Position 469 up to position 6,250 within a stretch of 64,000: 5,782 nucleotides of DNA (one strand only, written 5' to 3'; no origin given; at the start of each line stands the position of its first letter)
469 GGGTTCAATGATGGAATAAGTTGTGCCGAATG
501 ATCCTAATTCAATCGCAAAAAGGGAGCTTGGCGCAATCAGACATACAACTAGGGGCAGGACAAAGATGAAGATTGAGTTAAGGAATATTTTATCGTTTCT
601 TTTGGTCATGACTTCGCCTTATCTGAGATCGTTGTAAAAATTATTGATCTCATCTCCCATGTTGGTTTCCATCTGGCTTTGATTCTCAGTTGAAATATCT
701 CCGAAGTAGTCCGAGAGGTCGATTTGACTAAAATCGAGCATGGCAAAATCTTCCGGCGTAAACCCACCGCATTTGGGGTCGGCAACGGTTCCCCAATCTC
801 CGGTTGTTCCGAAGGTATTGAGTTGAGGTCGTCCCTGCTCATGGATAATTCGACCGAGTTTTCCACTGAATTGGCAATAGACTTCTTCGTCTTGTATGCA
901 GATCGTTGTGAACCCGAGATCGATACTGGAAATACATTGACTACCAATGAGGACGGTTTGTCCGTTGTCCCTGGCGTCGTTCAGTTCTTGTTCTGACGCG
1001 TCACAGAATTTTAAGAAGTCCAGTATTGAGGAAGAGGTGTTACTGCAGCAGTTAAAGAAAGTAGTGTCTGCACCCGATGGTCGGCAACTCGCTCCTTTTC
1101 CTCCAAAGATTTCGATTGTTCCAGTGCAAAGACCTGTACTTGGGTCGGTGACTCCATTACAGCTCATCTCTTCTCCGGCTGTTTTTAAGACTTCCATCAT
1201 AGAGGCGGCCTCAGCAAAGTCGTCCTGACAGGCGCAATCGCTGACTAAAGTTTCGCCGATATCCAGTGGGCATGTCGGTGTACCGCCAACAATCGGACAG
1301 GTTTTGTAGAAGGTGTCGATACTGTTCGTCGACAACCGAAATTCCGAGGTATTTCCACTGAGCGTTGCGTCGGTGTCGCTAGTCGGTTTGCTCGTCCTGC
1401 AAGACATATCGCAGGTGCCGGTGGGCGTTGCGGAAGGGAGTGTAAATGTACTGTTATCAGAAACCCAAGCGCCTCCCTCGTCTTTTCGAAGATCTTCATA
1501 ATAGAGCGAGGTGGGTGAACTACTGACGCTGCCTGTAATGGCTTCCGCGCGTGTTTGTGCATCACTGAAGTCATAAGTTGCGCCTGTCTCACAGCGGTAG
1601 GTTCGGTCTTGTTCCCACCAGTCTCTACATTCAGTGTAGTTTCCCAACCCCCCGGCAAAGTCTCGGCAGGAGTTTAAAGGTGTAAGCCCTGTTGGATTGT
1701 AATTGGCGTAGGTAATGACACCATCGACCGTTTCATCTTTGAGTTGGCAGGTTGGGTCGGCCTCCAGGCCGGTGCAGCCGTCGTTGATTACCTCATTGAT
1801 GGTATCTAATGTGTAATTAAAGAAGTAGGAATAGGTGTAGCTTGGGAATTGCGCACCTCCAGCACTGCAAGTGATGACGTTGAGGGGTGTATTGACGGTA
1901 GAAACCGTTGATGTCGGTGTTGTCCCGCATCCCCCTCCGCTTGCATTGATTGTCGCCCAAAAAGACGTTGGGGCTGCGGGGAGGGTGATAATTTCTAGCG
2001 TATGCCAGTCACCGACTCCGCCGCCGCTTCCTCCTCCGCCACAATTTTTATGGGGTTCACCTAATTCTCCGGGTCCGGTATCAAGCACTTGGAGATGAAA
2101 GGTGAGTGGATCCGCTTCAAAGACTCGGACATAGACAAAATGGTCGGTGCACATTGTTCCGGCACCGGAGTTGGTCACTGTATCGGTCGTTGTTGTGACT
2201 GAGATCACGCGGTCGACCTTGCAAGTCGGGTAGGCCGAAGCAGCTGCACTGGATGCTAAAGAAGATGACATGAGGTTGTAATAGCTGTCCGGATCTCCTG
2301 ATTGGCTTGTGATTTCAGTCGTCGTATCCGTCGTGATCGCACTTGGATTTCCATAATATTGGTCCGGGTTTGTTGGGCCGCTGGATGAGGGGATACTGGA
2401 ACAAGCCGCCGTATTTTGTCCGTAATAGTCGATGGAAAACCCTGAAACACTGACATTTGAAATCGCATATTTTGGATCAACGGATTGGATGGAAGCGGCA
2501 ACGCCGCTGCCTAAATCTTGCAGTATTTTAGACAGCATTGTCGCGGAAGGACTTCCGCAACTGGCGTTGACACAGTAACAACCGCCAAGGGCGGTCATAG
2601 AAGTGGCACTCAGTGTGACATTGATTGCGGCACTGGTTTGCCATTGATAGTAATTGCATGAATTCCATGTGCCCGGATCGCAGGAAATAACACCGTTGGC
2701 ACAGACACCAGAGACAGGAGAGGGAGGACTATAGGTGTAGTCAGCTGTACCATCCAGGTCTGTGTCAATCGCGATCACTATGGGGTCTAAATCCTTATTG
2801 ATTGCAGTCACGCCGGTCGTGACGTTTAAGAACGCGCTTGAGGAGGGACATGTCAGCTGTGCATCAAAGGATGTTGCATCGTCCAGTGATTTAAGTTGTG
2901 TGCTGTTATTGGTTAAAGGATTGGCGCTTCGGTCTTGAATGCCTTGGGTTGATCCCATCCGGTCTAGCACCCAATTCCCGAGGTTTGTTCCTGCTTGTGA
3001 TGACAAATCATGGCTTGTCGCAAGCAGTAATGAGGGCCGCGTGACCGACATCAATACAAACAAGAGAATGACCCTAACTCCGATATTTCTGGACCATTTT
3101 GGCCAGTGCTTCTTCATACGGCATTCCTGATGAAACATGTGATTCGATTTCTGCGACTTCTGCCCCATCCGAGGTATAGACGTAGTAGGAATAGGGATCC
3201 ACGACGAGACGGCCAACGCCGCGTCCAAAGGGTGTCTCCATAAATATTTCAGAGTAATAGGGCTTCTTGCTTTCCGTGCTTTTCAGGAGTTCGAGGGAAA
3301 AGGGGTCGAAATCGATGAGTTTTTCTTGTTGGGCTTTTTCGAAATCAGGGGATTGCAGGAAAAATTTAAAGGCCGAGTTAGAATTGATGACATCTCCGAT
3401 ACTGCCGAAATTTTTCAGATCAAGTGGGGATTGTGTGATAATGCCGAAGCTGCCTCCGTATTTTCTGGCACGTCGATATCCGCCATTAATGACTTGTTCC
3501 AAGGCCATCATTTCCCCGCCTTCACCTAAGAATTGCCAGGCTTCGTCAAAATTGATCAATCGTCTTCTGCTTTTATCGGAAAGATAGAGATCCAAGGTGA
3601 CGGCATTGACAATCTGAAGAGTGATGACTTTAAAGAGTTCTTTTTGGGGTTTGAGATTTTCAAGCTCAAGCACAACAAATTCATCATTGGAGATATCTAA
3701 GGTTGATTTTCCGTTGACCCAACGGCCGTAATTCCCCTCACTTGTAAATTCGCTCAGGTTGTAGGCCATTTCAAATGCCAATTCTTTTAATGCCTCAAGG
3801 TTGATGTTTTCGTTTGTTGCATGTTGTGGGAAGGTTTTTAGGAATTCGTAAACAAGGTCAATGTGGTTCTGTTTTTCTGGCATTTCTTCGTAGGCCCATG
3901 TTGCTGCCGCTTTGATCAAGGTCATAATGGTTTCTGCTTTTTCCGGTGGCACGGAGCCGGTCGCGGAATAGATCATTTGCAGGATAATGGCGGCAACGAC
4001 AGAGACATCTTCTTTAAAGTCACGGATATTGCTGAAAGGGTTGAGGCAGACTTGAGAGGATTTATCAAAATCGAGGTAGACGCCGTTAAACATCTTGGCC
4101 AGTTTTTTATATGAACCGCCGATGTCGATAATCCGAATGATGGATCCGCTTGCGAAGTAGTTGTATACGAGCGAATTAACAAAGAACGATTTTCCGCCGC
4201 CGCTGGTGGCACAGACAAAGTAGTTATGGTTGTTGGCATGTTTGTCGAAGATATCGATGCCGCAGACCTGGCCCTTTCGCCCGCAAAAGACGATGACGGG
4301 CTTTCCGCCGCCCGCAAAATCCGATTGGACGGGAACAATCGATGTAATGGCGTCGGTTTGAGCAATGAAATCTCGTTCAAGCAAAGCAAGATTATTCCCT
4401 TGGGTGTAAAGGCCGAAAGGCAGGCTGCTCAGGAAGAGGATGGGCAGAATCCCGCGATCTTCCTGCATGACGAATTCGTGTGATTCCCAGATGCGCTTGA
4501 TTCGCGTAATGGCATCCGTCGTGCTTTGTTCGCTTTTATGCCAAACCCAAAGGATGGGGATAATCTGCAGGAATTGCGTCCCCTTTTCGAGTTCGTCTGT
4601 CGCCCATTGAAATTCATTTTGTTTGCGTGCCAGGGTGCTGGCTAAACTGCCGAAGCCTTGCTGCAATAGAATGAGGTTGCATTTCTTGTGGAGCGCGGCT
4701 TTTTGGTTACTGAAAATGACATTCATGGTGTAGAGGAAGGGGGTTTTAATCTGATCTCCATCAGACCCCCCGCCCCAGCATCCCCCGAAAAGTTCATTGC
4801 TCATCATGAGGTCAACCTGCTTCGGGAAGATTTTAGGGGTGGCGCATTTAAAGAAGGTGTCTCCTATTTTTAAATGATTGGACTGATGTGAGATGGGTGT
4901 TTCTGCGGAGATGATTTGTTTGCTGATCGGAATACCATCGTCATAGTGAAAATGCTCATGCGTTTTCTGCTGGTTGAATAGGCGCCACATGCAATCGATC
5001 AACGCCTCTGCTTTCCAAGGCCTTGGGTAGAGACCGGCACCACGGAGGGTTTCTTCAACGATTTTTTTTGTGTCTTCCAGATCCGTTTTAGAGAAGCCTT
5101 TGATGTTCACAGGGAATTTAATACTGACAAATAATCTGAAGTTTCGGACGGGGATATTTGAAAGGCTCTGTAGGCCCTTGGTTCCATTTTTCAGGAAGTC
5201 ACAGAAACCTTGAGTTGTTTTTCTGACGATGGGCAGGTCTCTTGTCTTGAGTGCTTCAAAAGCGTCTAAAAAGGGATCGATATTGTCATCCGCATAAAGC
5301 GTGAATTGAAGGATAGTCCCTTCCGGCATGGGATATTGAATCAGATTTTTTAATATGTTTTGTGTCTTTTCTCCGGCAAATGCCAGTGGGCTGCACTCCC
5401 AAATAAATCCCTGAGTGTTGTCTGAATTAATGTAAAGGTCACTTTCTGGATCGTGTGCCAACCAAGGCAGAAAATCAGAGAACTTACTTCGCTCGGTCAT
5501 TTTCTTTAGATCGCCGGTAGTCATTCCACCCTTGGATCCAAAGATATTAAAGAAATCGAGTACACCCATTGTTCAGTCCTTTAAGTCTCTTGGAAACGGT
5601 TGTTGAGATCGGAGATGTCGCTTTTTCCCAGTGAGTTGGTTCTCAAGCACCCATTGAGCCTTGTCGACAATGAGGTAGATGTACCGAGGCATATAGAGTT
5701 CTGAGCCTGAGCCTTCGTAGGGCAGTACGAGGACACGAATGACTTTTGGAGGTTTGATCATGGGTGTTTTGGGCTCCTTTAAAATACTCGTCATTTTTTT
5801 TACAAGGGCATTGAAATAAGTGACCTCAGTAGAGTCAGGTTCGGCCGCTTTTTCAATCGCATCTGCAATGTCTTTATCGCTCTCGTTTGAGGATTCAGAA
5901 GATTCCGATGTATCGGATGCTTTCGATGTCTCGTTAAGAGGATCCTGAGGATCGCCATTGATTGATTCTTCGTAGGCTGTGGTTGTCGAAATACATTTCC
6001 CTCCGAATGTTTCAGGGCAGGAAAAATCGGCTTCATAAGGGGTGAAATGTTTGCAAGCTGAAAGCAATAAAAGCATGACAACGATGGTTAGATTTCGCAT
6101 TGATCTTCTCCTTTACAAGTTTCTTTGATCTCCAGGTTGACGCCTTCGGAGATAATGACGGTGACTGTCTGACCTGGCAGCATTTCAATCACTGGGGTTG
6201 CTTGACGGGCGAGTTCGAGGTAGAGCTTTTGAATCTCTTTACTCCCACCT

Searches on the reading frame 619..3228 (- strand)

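Call 10: search_protein_families(library=pfam, proteins=[window:619-3228:-], max_evalue=0.001)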
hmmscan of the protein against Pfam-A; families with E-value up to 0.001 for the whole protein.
window:619-3228:- (869 aa): 1 family
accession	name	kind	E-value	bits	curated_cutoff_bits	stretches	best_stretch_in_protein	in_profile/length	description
PF06986.16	F_T4SS_TraN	-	8.6e-23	81.6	23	1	666-824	105-240/240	F-type Type IV secretion system, TraN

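Call 49: search_protein_families(library=ncbifam, proteins=[window:619-3228:-], max_evalue=0.001)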
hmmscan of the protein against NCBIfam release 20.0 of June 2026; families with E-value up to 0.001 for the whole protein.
window:619-3228:- (869 aa): 10 families
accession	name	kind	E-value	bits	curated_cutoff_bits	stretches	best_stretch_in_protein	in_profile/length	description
NF009016.0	PRK12355.3-2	equivalog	2.5e-26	92.7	648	1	666-866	434-620/626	type-F conjugative transfer system mating-pair stabilization protein TraN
TIGR02750.1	TraN_Ftype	equivalog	4.3e-24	85.5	422.45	1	666-851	396-558/572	type-F conjugative transfer system mating-pair stabilization protein TraN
NF009019.0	PRK12355.4-2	equivalog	1.3e-23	83.4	518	1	739-856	404-516/550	conjugal transfer mating pair stabilization protein TraN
NF011458.0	PRK14876.1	equivalog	2.1e-20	72.2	603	1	742-847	772-868/931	conjugal transfer mating pair stabilization protein TraN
NF009017.0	PRK12355.3-3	subfamily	3.5e-18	65.6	796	1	706-850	426-559/576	type-F conjugative transfer system mating-pair stabilization protein TraN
NF009011.0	PRK12355.1-5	equivalog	2.1e-17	62.8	1063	1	634-849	396-591/616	type-F conjugative transfer system mating-pair stabilization protein TraN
NF009013.0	PRK12355.2-4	subfamily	1.3e-15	56.9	605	1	704-847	412-549/576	type-F conjugative transfer system mating-pair stabilization protein TraN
NF009014.0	PRK12355.2-5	equivalog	1.5e-13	50.3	1173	1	707-846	453-581/605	type-F conjugative transfer system mating-pair stabilization protein TraN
NF009015.0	PRK12355.3-1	equivalog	3.1e-11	42.7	416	1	740-852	303-401/420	conjugal transfer mating pair stabilization protein TraN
NF009012.0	PRK12355.2-1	equivalog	3.5e-11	42.1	775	1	742-846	667-767/795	type-F conjugative transfer system mating-pair stabilization protein TraN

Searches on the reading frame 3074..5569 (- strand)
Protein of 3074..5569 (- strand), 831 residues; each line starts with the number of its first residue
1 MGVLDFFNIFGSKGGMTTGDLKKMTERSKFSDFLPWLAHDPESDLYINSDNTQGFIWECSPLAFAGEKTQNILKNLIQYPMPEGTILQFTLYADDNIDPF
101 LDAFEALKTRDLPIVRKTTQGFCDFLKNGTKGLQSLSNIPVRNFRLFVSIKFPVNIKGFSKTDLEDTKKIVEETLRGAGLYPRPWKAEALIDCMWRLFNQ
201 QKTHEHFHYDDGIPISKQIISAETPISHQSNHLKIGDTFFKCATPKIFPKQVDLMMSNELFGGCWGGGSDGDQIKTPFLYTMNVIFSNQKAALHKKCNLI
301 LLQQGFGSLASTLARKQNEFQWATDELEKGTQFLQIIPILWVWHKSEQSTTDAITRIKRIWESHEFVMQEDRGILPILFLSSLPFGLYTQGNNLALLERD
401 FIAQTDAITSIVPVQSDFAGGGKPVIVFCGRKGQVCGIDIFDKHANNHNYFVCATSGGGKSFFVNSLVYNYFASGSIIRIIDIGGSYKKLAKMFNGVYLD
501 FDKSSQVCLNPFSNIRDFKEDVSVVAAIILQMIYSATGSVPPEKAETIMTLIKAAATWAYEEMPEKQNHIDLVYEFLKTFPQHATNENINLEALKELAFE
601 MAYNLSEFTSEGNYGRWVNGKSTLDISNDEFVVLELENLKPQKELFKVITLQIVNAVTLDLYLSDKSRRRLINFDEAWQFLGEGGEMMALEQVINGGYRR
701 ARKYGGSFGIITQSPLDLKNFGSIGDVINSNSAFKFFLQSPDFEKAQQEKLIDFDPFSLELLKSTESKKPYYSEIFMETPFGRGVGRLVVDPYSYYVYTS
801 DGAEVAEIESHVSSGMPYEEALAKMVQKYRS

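Call 9: search_protein_families(library=pfam, proteins=[window:3074-5569:-], max_evalue=0.001)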
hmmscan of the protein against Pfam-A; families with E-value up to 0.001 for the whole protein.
window:3074-5569:- (831 aa): 3 families
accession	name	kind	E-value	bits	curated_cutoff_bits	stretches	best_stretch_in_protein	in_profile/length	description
PF11130.14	TraC_F_IV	-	2.7e-81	273.9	28.1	1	30-387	1-375/375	TraC protein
PF19044.6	P-loop_TraG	-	2.2e-43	148.9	25.8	1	434-828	11-412/413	TraG P-loop domain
PF12846.13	AAA_10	-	7e-11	42.2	27.5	1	444-722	18-290/362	AAA-like domain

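Call 49: search_protein_families(library=ncbifam, proteins=[window:3074-5569:-], max_evalue=0.001)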
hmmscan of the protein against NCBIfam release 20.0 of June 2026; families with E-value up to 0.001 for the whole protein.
window:3074-5569:- (831 aa): 9 families
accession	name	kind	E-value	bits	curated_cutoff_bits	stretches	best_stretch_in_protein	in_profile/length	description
TIGR02746.1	TraC-F-type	equivalog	4.1e-154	514.5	567.05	1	34-828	2-799/800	type IV secretion system protein TraC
NF010278.0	PRK13721.1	subfamily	2.6e-68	230.7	1177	1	22-828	33-852/874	type IV secretion system protein TraC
TIGR00929.1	VirB4_CagE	subfamily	5.3e-28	97.7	643.1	1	338-767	327-729/792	VirB4 family type IV secretion/conjugal transfer ATPase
NF045975.1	VirB4_plasma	equivalog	1.1e-27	96.2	590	1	438-740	504-832/894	Mbov_0397 family ICE element conjugal transfer ATPase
TIGR03783.1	Bac_Flav_CT_G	subfamily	3e-26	91.5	261.55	1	446-742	437-735/829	TraG family conjugative transposon ATPase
NF045971.1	conju_CD1110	equivalog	6.8e-15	54.4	325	1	310-751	285-704/752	VirB4-like conjugal transfer ATPase, CD1110 family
TIGR03744.1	traC_PFL_4706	equivalog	3.6e-08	31.7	520.6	1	315-520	340-553/892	conjugative transfer ATPase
NF052333.1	ATPase_TcpF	exception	1.7e-07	29.6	1100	1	454-747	469-751/813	conjugal transfer ATPase TcpF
NF045973.1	conju_CD1115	equivalog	3.4e-05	22.9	250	1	442-590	19-178/442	VirD4-like conjugal transfer protein, CD1115 family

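Call 76: search_dna_similar(query=window:3074-5569:-, collection=plasmids, mode=protein, max_rows=10)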
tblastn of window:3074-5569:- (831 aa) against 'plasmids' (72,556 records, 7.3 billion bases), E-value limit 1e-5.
The search stops at 5000 records and this limit was reached: more records match than are counted here, and every count below describes the 5000 best-scoring records only.
Records with a match: at least 5000; places in all: 5140; records where one place covers at least 80% of the query: 3119.
Best place of each record, by identity: <60% 5000.
By first word of the organism name: Escherichia 1513; Klebsiella 1248; Salmonella 510; Enterobacter 332; Acinetobacter 261; Citrobacter 179; Burkholderia 108; Providencia 99; Shigella 88; Vibrio 82; and 108 more.
By predicted mobility (MOB-suite, as given by PLSDB): conjugative 4425; non-mobilizable 339; mobilizable 236.
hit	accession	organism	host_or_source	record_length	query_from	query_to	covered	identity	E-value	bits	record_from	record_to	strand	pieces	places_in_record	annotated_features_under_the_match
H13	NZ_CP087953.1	Desulfosarcina sp. BuS5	-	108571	9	825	98%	49.6%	0e+0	773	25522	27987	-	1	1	TraC family protein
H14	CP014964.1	Geobacter anodireducens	-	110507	6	831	99%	47.0%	0e+0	726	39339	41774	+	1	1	conjugal transfer protein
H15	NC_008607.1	Pelobacter propionicus DSM 2379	-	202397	9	831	99%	45.9%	0e+0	702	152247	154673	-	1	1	TraC family protein | hypothetical protein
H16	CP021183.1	Rhizorhabdus wittichii DC-6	activated sludge of a wastewater ...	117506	13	826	98%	38.9%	7e-168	546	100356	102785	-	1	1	conjugal transfer protein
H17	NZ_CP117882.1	Novosphingobium sp. KACC 22771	Single cell,soil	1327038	11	826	98%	38.7%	2e-161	528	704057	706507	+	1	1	none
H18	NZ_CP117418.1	Novosphingobium humi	Single cell,Soil from military shooting ...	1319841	12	826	98%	38.8%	4e-161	527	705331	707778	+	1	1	none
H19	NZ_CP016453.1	Sphingobium sp. RAC03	Microbial isolate,Algal phycosphere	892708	15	826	98%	38.8%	4e-159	521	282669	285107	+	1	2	TraC family protein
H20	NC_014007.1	Sphingobium indicum UT26S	-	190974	14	826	98%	38.4%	4e-158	518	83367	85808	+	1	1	TraC family protein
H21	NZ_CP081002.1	Sphingobium sp. V4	cell culture,soil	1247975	14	826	98%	38.2%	7e-154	506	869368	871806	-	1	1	record has no annotation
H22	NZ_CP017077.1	Novosphingobium resinovorum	single cell,soil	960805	10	826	98%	37.8%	7e-156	512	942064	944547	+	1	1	TraC family protein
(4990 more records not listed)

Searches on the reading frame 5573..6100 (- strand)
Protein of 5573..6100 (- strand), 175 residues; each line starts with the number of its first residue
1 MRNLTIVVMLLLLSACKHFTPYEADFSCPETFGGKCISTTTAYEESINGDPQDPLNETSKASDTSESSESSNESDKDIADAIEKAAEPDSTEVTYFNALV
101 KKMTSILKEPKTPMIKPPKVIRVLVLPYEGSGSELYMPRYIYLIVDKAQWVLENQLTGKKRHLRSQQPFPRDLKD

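Call 49: search_protein_families(library=ncbifam, proteins=[window:5573-6100:-], max_evalue=0.001)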
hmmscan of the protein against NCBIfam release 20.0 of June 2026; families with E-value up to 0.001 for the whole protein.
window:5573-6100:- (175 aa): 1 family
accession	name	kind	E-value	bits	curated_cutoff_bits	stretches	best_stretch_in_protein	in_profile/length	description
TIGR02747.1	TraV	equivalog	5.8e-13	49.8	44.75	1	5-150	7-145/145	type IV conjugative transfer system lipoprotein TraV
